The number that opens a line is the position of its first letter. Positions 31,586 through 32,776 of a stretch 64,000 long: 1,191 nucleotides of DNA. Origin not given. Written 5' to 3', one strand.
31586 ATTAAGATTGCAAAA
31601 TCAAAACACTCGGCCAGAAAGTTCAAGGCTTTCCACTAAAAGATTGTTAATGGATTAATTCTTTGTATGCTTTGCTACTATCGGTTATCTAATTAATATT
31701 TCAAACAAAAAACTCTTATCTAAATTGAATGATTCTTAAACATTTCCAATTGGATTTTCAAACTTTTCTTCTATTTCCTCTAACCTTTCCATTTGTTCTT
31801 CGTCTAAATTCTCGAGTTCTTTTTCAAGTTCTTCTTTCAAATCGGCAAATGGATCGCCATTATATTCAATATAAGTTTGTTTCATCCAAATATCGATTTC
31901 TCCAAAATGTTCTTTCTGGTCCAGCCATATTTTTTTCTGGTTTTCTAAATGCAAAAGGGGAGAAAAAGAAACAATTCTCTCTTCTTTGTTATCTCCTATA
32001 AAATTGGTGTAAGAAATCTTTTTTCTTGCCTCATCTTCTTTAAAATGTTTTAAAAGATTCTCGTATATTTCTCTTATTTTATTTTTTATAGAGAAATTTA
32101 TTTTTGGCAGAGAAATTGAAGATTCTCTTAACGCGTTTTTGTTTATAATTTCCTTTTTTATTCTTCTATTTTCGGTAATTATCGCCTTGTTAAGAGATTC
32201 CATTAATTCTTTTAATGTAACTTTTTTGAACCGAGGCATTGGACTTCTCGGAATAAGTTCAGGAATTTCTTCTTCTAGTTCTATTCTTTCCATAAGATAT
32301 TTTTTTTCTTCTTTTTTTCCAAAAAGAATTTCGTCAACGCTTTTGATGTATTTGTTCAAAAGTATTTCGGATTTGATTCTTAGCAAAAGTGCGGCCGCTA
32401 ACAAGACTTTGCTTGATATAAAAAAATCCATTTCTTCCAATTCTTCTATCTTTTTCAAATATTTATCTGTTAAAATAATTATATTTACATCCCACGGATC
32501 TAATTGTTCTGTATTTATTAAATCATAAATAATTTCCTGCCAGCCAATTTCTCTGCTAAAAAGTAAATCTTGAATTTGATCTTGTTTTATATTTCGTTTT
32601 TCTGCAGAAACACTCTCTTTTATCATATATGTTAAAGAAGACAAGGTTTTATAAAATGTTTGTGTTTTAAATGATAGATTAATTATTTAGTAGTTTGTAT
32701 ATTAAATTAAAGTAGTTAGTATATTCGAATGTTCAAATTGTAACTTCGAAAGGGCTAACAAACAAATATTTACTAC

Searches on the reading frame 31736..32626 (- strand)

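Call 59: search_protein_families(library=pfam, proteins=[window:31736-32626:-], max_evalue=0.01)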
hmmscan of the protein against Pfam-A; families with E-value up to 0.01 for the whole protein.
window:31736-32626:- (296 aa): 1 family
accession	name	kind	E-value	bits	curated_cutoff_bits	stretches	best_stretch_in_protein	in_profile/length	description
PF02616.19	SMC_ScpA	-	2.6e-13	51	24.6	1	36-246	1-229/232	Segregation and condensation protein ScpA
